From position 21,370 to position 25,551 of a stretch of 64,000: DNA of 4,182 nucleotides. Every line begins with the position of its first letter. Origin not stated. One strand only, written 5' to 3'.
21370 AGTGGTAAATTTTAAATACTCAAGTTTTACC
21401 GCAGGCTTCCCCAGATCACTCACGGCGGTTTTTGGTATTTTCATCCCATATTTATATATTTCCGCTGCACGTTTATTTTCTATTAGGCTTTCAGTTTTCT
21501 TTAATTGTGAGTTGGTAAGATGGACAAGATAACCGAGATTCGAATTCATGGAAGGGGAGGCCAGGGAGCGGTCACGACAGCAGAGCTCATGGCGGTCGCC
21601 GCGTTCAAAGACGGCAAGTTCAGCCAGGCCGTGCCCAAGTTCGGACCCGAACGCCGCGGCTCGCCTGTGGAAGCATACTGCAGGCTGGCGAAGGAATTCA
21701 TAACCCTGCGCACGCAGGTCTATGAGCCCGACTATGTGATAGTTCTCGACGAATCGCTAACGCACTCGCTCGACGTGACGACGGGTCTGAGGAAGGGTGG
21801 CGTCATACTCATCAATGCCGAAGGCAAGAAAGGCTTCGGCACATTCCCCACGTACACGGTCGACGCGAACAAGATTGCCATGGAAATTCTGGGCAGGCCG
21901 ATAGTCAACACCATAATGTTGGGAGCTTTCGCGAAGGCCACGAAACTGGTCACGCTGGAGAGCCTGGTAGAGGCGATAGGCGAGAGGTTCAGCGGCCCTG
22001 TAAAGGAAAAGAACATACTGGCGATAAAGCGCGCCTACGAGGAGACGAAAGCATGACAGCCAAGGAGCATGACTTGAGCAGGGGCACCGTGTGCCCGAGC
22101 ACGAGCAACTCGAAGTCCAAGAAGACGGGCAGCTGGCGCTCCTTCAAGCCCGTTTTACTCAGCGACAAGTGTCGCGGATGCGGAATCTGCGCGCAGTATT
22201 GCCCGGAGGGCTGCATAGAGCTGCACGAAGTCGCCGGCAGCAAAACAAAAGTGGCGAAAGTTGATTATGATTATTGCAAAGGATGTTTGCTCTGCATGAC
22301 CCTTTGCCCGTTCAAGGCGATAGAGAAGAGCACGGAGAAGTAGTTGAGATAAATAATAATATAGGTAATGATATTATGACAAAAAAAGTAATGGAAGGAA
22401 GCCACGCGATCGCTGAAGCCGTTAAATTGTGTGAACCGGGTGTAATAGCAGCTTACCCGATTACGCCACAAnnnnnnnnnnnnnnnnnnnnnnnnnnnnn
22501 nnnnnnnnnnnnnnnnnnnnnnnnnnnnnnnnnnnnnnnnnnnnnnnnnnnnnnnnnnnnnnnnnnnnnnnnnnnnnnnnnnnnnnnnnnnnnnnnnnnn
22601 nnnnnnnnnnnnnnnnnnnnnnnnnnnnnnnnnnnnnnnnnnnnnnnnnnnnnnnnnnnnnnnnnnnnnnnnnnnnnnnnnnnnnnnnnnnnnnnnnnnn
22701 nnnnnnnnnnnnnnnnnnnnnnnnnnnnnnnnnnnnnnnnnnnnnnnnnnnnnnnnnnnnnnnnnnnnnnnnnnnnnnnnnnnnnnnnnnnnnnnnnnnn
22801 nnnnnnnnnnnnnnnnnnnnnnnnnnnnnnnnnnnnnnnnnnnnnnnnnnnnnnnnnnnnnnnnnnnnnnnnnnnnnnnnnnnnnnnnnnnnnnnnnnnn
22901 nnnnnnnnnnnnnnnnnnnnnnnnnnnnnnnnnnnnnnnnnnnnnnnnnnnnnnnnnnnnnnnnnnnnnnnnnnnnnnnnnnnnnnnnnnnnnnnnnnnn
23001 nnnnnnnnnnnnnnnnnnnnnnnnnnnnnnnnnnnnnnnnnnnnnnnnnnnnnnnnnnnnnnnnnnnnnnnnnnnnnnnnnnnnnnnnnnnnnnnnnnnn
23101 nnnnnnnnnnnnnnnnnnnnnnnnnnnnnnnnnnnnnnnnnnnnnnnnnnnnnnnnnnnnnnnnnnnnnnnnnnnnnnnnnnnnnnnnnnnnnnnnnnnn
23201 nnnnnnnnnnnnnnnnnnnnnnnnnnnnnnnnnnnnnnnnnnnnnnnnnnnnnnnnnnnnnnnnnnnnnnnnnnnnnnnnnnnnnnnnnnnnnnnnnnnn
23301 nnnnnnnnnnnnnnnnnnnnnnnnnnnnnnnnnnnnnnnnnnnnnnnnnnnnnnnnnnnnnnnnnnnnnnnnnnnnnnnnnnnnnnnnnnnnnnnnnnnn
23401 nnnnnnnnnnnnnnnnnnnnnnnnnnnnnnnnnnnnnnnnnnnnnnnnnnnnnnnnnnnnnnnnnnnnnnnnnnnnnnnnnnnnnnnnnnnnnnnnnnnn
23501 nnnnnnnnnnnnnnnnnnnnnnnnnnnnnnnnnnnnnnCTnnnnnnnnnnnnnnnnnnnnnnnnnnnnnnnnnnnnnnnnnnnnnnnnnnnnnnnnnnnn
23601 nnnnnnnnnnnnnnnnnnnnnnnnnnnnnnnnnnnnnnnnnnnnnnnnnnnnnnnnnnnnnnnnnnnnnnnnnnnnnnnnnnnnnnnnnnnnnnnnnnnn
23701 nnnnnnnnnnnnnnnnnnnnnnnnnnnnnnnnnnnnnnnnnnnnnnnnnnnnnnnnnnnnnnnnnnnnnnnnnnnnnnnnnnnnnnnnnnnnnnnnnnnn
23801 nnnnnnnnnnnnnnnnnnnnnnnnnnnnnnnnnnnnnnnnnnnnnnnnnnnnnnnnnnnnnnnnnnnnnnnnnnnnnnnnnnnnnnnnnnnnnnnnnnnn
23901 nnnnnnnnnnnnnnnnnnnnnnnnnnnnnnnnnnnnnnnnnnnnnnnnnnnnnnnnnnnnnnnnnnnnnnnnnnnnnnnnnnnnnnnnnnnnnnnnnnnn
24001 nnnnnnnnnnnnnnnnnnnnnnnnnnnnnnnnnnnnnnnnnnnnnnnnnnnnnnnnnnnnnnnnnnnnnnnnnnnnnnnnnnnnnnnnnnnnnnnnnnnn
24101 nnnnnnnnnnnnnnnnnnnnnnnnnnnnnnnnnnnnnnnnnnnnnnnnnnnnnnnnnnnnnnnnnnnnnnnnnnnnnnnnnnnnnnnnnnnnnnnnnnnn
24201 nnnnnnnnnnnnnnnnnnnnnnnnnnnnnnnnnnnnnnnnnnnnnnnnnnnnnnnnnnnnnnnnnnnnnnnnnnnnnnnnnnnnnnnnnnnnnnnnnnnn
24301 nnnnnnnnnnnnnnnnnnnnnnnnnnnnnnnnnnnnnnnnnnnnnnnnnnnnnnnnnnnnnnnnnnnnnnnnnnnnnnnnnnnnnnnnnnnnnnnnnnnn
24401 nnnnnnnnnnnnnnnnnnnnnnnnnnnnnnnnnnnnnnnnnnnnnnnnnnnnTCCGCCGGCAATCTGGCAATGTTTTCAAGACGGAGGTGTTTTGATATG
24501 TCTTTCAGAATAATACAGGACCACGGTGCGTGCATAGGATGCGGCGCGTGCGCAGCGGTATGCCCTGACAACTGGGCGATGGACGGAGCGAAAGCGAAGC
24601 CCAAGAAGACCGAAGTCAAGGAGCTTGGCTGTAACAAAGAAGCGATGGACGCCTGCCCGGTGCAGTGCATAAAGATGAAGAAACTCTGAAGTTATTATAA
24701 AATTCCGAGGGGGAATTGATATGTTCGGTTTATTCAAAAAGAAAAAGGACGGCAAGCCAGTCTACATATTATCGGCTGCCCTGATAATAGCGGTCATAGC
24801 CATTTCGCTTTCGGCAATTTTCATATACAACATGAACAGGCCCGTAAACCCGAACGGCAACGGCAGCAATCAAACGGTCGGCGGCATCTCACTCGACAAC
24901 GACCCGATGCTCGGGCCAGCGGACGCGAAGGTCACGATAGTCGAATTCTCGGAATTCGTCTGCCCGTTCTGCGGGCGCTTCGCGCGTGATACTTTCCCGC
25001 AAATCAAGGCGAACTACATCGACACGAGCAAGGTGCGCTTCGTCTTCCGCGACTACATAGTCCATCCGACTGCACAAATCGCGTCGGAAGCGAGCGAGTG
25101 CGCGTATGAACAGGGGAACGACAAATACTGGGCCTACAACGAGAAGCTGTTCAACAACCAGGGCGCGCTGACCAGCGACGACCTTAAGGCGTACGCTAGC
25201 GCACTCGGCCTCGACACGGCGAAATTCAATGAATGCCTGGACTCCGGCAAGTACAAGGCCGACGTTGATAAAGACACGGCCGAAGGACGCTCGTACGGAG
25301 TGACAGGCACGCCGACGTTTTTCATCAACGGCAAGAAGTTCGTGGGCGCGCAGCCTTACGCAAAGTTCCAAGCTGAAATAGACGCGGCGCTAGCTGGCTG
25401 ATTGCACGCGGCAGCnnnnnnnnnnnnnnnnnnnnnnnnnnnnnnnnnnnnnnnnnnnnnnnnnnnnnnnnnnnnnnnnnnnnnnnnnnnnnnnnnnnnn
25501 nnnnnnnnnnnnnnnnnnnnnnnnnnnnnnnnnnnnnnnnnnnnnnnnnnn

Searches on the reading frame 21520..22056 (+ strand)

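Call 54: search_protein_families(library=pfam, proteins=[window:21520-22056:+], max_evalue=0.00001)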
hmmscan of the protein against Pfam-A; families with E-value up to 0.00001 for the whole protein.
window:21520-22056:+ (178 aa): 1 family
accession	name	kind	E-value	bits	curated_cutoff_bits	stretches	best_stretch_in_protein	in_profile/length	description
PF01558.24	POR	-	5.7e-41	141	27.4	1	13-174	1-173/173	Pyruvate ferredoxin/flavodoxin oxidoreductase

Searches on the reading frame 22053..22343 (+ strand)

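Call 54: search_protein_families(library=pfam, proteins=[window:22053-22343:+], max_evalue=0.00001)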
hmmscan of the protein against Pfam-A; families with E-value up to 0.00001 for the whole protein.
window:22053-22343:+ (96 aa): 9 families
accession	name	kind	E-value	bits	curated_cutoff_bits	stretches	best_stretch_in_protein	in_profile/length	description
PF00037.32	Fer4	-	1.1e-12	47.6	21.1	2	69-91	2-24/24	4Fe-4S binding domain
PF14697.11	Fer4_21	-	3e-12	46.9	35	1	38-91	6-58/59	4Fe-4S dicluster domain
PF12838.12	Fer4_7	-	4.7e-11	43.4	27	1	39-89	1-52/52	4Fe-4S dicluster domain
PF12837.12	Fer4_6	-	3.3e-09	36.7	25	1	67-90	1-24/24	4Fe-4S binding domain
PF12797.12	Fer4_2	-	3.3e-08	33.4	24.5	0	32-52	2-22/22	4Fe-4S binding domain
PF13237.11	Fer4_10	-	6.4e-08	32.8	25.5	0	69-92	3-28/53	4Fe-4S dicluster domain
PF25160.1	LdpA_Fe-S-bd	-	1.1e-07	31.9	27.6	0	13-58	12-46/49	LdpA Fe-S cluster-binding domain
PF13187.11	Fer4_9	-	3e-07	30.8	27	0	13-55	11-52/52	4Fe-4S dicluster domain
PF13484.11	Fer4_16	-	2.8e-06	28.5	30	0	39-62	1-25/66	4Fe-4S double cluster binding domain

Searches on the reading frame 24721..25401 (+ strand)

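Call 54: search_protein_families(library=pfam, proteins=[window:24721-25401:+], max_evalue=0.00001)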
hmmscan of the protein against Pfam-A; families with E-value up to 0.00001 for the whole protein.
window:24721-25401:+ (226 aa): 3 families
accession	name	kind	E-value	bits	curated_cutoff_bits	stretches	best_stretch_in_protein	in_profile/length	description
PF13462.12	Thioredoxin_4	-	4.6e-37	128.2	23.2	1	60-222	4-165/165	Thioredoxin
PF01323.26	DSBA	-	1.3e-24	87.5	25.6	1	72-220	1-190/191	DSBA-like thioredoxin domain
PF13098.12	Thioredoxin_2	-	2.2e-06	28.4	27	1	69-219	5-103/104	Thioredoxin-like domain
